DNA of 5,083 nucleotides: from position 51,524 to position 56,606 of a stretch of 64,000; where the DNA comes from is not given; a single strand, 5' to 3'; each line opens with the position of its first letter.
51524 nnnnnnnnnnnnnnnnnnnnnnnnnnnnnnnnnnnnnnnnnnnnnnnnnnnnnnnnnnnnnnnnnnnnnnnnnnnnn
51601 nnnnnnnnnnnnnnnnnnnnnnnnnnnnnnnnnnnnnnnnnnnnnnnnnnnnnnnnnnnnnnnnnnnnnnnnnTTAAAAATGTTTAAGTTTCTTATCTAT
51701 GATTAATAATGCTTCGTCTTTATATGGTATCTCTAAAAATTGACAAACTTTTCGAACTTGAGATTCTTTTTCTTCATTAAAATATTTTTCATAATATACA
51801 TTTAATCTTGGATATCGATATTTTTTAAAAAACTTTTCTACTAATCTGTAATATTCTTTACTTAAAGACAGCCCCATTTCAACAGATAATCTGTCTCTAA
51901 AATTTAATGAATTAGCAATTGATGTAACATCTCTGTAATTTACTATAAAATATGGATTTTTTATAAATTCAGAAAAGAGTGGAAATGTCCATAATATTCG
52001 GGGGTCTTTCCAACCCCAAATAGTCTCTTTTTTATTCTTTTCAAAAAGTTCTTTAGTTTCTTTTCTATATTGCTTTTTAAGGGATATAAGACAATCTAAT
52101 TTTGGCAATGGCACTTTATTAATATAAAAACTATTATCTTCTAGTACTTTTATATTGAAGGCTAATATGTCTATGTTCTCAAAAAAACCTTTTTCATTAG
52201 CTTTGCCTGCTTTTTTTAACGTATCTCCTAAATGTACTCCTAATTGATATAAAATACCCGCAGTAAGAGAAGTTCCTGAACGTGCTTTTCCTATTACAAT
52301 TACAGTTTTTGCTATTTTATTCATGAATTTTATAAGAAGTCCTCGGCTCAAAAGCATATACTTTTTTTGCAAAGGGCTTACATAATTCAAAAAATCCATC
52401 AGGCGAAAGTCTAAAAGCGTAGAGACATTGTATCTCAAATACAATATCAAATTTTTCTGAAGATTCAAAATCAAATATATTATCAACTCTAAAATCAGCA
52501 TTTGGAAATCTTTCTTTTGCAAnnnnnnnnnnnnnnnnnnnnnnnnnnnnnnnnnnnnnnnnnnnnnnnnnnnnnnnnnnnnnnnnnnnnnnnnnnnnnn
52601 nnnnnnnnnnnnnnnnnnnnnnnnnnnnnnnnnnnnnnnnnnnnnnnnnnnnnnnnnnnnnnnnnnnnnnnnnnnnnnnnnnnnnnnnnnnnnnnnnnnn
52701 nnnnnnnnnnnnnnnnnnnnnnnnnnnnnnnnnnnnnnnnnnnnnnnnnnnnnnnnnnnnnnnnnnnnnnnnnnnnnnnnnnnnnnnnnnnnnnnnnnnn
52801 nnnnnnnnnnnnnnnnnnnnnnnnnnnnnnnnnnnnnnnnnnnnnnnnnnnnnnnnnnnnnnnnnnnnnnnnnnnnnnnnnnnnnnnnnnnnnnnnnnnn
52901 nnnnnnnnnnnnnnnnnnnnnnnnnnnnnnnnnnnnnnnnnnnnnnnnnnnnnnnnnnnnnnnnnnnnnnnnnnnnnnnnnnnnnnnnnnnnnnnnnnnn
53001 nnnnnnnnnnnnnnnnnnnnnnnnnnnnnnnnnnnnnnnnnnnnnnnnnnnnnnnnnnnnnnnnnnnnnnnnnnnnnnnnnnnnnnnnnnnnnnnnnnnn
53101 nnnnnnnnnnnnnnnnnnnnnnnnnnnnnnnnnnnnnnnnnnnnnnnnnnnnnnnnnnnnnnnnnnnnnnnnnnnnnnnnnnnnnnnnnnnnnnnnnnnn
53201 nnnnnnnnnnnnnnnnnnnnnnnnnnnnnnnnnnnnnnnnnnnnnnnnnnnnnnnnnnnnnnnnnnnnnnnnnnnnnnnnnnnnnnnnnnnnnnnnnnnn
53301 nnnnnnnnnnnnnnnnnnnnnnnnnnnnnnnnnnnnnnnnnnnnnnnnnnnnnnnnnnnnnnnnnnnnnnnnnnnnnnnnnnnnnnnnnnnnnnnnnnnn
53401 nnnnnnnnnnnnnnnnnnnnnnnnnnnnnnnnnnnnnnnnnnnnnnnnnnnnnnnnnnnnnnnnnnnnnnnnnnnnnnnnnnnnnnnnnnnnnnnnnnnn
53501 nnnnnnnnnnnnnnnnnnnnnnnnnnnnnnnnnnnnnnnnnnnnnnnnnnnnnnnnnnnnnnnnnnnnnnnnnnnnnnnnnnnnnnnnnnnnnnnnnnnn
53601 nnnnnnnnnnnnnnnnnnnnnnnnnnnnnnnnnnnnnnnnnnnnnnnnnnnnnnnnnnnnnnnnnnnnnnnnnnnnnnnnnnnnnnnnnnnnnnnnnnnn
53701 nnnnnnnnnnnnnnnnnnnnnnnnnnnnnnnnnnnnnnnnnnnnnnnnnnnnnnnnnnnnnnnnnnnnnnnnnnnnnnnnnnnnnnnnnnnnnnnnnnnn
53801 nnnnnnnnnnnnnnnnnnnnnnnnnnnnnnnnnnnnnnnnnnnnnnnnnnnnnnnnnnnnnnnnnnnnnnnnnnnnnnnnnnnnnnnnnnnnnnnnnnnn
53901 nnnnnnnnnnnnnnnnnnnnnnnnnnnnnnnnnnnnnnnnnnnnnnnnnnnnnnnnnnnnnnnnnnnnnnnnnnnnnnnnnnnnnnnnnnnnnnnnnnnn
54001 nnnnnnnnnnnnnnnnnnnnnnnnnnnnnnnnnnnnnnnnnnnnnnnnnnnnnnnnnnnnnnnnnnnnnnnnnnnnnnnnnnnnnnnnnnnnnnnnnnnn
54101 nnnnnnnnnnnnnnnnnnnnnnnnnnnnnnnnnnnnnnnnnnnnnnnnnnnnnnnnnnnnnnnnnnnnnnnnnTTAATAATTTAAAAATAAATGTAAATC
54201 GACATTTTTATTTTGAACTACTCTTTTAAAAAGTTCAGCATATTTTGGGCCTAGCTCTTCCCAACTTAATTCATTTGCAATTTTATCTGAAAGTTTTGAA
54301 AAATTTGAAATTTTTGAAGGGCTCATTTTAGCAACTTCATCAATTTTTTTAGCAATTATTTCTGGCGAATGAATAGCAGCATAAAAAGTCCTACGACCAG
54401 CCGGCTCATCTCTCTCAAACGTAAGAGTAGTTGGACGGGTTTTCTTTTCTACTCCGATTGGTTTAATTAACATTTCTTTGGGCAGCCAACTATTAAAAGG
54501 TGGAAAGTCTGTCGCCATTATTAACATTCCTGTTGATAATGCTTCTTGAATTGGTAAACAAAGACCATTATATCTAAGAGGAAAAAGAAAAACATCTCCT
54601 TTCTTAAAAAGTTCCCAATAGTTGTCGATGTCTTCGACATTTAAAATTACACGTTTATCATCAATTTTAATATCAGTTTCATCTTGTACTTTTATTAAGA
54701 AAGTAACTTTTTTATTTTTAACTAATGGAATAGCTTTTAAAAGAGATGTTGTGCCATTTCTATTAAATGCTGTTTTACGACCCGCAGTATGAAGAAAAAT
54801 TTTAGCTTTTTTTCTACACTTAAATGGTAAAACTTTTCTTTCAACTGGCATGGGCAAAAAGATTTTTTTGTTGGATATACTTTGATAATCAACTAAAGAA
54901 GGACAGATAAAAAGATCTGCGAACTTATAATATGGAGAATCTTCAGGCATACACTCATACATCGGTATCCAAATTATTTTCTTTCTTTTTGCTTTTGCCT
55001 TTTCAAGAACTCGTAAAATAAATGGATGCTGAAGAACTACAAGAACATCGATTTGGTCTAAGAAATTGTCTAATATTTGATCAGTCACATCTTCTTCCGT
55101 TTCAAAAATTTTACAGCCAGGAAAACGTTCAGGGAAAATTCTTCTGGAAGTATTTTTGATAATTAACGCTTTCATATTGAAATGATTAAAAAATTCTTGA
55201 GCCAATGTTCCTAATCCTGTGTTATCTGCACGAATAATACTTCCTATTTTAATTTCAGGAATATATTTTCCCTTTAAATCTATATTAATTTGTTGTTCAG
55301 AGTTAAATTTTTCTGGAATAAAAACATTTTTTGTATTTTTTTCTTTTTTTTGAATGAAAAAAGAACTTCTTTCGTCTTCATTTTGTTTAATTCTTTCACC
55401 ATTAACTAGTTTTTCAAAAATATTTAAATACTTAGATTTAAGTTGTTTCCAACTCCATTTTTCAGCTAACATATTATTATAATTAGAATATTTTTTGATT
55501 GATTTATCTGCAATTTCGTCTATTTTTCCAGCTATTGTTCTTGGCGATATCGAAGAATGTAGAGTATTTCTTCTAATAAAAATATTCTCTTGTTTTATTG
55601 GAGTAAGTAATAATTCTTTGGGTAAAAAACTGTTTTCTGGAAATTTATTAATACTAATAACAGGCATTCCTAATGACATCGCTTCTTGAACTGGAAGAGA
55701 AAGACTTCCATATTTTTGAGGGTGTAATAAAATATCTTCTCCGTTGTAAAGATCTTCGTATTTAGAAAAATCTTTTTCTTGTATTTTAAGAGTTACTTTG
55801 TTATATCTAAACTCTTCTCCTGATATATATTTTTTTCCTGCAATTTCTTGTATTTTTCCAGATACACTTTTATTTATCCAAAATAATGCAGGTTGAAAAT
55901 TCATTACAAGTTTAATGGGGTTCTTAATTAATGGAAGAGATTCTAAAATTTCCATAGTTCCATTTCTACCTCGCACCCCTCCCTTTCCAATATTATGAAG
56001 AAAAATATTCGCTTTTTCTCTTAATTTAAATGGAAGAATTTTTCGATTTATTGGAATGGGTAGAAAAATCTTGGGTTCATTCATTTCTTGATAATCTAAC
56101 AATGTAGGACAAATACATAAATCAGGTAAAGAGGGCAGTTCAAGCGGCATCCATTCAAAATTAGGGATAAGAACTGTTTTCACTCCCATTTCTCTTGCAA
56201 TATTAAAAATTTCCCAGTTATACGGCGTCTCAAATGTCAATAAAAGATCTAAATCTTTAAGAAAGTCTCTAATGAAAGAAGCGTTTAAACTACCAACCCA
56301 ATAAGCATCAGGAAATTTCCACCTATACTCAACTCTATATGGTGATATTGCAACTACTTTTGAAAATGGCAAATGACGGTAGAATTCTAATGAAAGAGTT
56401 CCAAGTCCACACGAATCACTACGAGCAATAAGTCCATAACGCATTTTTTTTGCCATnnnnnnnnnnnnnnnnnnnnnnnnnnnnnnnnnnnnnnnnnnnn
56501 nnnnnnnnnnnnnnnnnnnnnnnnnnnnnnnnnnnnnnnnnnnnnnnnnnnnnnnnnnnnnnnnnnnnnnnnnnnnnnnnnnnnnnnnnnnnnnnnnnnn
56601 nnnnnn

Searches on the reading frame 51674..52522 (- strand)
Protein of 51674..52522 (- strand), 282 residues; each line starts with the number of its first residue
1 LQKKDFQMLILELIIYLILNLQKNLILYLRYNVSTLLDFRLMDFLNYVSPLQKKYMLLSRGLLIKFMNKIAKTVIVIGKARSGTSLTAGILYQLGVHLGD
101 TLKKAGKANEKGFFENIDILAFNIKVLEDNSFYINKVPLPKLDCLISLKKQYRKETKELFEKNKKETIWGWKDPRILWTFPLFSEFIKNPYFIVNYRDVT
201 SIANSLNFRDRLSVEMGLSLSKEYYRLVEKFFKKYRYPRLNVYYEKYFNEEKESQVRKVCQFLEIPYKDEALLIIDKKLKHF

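Call 8: search_protein_families(library=pfam, proteins=[window:51674-52522:-], max_evalue=0.001)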
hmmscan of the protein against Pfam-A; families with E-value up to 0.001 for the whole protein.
window:51674-52522:- (282 aa): 2 families
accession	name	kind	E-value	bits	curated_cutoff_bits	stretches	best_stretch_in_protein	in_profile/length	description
PF13469.12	Sulfotransfer_3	-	4e-07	31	27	1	74-269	2-216/216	Sulfotransferase family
PF00685.33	Sulfotransfer_1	-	0.0006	19.7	22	0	219-279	135-195/255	Sulfotransferase domain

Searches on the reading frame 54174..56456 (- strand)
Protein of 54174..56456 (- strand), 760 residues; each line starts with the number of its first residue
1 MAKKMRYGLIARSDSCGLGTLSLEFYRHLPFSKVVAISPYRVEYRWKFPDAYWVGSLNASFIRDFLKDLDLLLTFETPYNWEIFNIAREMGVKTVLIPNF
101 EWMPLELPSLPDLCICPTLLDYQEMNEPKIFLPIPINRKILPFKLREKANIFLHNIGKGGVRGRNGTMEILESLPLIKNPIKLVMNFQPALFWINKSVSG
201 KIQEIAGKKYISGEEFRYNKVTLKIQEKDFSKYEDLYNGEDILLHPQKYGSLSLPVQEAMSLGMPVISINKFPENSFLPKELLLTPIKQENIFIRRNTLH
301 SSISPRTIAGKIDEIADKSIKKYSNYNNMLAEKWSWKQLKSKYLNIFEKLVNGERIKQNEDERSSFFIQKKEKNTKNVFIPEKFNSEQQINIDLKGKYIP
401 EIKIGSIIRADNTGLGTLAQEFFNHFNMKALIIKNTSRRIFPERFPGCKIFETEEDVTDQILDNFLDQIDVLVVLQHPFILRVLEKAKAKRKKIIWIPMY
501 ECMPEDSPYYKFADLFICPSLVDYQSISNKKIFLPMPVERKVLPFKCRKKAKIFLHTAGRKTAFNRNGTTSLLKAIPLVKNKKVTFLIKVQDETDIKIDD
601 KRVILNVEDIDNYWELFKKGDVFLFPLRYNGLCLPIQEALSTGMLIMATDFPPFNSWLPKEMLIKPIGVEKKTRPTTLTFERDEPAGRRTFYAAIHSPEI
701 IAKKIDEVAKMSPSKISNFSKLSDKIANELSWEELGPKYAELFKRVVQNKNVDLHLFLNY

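Call 7: search_protein_families(library=phrogs, proteins=[window:54174-56456:-], max_evalue=0.001)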
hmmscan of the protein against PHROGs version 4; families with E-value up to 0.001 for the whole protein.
window:54174-56456:- (760 aa): 1 family
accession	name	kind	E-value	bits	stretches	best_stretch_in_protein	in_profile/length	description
phrog_2170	-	moron, auxiliary metabolic gene and host takeover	1.2e-20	74.9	2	487-745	99-371/374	glycosyltransferase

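Call 101: search_protein_families(library=pfam, proteins=[window:54174-56456:-], max_evalue=0.001)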
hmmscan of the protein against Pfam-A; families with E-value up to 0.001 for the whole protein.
window:54174-56456:- (760 aa): 2 families
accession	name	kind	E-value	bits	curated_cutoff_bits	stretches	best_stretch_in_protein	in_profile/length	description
PF13692.12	Glyco_trans_1_4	-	4.5e-15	56.6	27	1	558-652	7-109/142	Glycosyl transferases group 1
PF00534.26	Glycos_transf_1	-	2.6e-11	43.8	26.4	1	232-271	85-124/172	Glycosyl transferases group 1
